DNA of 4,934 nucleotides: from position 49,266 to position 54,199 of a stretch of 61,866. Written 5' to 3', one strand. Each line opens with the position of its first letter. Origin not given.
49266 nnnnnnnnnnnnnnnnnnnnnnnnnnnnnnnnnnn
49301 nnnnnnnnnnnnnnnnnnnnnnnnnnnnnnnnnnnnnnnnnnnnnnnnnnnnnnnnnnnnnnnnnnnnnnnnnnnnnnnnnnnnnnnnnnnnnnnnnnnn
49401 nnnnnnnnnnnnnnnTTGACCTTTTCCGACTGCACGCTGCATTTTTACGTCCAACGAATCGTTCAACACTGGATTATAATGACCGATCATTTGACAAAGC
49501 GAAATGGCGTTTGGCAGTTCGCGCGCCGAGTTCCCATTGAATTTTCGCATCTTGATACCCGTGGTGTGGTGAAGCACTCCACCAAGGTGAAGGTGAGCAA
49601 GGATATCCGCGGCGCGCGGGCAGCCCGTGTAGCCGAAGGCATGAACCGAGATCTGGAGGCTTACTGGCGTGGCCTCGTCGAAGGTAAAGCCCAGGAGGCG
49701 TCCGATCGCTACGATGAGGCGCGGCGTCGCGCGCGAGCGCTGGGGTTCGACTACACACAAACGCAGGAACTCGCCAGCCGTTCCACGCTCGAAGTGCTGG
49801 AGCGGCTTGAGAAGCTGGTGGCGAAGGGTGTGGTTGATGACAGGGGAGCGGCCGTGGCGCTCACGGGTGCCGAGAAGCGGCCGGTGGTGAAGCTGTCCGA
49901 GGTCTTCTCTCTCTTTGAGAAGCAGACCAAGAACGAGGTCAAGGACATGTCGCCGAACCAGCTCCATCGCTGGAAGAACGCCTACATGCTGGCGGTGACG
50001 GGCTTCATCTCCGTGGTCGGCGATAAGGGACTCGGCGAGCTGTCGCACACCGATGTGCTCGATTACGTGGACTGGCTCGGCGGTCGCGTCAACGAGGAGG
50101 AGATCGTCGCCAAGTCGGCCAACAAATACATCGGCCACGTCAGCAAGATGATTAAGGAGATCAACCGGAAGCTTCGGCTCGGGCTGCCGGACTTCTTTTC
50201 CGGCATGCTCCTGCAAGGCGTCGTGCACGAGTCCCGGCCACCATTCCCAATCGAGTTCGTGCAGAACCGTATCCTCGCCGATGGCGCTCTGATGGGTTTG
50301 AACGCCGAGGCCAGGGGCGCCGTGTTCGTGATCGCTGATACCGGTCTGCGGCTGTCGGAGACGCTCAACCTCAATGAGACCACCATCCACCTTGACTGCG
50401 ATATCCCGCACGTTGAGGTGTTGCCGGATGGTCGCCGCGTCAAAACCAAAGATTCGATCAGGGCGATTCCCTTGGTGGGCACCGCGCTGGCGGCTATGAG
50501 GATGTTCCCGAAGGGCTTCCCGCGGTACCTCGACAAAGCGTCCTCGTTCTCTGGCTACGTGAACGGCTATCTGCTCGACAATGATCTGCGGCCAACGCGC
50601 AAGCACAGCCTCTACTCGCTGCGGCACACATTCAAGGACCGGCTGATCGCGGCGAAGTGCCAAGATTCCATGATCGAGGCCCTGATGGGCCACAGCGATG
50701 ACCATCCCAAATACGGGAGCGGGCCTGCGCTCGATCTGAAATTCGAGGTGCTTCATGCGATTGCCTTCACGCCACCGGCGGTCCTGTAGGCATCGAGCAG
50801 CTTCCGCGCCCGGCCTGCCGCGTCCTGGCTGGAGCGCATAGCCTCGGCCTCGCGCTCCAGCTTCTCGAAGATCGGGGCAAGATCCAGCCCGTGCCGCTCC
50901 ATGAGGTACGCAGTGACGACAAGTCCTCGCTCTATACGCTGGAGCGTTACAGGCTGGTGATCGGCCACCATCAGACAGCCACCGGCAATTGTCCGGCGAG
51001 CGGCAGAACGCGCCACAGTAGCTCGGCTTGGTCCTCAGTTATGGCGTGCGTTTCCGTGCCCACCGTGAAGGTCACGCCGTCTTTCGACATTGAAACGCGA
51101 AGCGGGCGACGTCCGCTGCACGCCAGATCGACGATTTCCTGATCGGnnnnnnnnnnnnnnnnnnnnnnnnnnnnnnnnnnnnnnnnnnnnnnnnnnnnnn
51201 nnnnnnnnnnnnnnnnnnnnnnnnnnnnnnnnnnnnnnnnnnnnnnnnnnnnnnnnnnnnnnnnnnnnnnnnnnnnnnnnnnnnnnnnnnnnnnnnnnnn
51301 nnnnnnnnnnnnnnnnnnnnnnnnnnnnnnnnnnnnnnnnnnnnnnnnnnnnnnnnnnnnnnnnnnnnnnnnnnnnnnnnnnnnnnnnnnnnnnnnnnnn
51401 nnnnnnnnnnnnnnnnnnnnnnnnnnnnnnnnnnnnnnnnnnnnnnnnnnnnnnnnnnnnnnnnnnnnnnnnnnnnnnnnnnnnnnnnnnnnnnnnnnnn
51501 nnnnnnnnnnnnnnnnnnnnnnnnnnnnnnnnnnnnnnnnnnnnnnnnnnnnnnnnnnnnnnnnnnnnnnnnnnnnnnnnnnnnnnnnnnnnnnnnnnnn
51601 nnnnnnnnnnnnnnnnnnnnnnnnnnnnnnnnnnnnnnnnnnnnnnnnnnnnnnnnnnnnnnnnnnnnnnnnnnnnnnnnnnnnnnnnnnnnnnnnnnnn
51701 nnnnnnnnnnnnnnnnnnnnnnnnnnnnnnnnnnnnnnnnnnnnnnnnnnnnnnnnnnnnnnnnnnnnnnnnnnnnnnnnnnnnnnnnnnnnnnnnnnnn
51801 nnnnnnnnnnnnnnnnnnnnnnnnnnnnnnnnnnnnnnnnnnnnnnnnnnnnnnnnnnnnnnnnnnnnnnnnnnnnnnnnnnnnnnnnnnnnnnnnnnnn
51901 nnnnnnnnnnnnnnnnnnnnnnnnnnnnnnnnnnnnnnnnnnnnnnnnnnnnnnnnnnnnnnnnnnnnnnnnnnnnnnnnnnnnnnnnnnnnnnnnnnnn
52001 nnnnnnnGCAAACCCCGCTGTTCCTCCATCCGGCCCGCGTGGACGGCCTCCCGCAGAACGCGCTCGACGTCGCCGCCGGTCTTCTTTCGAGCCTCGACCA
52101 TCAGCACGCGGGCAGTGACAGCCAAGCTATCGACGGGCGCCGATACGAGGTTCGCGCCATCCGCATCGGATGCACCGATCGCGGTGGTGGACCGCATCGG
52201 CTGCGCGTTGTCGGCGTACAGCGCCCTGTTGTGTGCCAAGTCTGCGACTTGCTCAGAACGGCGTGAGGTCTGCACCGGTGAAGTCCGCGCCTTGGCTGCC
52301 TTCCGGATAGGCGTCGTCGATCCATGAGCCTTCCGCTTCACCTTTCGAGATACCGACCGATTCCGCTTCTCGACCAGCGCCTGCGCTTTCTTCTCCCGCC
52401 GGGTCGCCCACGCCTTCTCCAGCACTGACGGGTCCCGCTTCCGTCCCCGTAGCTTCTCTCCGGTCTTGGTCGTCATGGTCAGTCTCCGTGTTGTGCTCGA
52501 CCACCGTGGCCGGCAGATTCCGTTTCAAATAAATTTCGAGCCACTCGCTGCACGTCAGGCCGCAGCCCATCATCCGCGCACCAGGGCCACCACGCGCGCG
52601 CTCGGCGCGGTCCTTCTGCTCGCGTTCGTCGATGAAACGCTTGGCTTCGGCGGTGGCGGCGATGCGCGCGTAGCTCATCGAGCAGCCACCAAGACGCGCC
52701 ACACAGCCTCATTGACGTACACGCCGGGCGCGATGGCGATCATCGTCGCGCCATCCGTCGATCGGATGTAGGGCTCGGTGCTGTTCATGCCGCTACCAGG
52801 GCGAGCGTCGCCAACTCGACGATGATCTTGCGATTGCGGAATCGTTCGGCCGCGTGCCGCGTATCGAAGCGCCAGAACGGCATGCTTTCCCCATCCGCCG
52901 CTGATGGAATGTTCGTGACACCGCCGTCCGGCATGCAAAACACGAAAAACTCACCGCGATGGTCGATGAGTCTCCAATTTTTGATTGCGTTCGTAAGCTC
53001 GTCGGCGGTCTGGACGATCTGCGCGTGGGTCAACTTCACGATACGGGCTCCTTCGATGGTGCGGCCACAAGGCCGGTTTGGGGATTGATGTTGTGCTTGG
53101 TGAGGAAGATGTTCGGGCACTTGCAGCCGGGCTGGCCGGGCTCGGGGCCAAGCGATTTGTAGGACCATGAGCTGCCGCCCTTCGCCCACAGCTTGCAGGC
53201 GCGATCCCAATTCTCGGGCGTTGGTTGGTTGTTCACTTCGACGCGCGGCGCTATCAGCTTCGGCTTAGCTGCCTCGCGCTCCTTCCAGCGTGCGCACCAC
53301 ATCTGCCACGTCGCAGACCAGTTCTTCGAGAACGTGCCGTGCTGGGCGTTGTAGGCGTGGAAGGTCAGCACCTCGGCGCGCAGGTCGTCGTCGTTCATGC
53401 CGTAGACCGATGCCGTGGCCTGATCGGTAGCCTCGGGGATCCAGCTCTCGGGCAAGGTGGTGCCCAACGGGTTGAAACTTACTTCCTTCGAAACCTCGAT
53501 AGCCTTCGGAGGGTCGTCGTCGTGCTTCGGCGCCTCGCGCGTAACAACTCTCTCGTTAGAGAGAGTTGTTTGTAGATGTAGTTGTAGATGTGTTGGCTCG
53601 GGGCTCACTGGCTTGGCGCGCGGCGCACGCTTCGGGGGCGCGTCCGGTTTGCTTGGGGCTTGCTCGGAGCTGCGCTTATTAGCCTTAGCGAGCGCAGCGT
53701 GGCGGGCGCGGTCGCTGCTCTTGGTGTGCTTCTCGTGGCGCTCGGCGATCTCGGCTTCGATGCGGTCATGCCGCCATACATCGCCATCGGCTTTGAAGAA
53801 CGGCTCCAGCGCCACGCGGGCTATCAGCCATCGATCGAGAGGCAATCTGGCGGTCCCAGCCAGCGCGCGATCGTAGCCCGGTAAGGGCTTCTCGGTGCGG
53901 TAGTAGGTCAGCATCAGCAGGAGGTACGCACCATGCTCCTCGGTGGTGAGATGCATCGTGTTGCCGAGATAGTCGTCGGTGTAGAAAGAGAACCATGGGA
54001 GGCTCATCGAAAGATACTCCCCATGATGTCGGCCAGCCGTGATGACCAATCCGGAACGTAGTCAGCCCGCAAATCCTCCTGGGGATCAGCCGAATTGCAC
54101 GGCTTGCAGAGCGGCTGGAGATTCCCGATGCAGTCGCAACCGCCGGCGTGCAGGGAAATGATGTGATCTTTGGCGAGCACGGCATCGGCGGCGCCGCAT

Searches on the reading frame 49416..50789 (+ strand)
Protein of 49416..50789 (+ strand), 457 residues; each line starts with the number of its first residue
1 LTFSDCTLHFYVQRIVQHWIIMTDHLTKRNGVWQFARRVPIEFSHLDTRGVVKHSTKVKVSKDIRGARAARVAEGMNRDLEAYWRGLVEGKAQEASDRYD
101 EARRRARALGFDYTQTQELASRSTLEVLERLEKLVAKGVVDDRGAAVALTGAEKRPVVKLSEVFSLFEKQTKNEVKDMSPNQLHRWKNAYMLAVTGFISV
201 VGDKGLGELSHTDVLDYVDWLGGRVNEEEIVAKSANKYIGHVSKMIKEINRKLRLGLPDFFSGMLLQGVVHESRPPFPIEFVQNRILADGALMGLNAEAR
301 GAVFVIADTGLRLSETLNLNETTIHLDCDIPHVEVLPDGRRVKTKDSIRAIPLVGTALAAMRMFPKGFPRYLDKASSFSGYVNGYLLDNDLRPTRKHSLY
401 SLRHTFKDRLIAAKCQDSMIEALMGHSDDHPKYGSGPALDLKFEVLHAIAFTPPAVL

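Call 26: search_protein_families(library=pfam, proteins=[window:49416-50789:+], max_evalue=0.01)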
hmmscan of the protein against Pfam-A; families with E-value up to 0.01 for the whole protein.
window:49416-50789:+ (457 aa): 2 families
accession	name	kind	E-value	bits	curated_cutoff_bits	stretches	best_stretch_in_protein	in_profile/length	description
PF00589.27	Phage_integrase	-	4e-07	30.4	27.1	1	297-429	22-159/172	Phage integrase family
PF20172.3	DUF6538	-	0.0034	17.5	27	0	25-57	1-33/60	Domain of unknown function (DUF6538)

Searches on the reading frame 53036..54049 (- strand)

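Call 26: search_protein_families(library=pfam, proteins=[window:53036-54049:-], max_evalue=0.01)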
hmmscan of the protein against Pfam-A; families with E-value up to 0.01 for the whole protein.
window:53036-54049:- (337 aa): 1 family
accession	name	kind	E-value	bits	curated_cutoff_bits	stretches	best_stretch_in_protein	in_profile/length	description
PF07120.17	DUF1376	-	9.9e-21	74.4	30.1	1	18-102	1-86/86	Protein of unknown function (DUF1376)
